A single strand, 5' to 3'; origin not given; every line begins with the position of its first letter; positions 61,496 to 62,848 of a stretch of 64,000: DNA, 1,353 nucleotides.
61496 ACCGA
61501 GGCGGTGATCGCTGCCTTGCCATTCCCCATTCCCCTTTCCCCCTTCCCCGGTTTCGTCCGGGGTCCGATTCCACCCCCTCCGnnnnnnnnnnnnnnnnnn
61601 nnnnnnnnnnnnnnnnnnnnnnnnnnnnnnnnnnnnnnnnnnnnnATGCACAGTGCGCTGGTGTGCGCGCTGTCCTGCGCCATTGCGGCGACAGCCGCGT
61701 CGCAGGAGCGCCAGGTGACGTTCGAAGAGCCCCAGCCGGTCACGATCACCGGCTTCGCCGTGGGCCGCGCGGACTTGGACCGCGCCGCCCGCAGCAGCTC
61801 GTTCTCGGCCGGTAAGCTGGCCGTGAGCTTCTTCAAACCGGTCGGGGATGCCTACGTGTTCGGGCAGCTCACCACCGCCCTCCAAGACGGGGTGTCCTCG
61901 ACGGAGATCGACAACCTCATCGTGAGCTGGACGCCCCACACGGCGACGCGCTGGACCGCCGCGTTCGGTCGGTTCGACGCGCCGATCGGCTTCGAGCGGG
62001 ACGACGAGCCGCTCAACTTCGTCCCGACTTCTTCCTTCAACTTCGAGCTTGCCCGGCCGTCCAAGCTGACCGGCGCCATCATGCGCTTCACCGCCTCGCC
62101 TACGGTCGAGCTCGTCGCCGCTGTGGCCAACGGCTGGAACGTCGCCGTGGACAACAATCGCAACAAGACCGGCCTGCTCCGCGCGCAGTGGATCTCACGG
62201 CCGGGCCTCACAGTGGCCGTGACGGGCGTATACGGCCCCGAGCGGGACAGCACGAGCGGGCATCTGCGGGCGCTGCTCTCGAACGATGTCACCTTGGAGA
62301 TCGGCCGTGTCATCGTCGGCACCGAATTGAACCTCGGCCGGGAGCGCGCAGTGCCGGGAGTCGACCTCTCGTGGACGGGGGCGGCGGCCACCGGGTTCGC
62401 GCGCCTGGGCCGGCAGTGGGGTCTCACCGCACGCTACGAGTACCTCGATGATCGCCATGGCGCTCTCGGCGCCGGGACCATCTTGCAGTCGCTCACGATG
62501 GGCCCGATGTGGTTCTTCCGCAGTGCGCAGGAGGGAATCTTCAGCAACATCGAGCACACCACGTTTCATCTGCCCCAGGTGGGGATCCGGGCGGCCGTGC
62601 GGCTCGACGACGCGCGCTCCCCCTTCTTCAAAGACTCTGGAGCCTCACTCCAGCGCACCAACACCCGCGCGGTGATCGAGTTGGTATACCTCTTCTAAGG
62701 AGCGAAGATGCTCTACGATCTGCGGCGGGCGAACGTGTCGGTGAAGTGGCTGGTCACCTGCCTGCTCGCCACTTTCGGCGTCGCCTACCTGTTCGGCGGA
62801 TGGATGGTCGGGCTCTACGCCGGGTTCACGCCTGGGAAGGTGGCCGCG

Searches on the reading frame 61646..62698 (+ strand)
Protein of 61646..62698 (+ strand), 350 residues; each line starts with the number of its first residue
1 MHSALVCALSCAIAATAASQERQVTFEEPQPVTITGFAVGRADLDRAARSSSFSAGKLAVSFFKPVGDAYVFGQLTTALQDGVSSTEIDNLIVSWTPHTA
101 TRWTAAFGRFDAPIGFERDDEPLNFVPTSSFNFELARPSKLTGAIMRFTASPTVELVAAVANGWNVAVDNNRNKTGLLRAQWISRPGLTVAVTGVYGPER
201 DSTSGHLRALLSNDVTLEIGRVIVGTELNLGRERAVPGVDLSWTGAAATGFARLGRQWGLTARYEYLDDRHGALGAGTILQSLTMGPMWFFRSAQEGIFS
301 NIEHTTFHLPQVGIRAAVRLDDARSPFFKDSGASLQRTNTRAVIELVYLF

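Call 62: search_protein_families(library=pfam, proteins=[window:61646-62698:+])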
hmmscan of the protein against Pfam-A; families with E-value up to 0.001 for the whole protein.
window:61646-62698:+ (350 aa): 1 family
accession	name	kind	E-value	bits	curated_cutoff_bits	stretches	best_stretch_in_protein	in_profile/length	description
PF07642.17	BBP2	-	1.5e-22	80.7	26.2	1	83-350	79-339/339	Putative beta-barrel porin-2, OmpL-like. bbp2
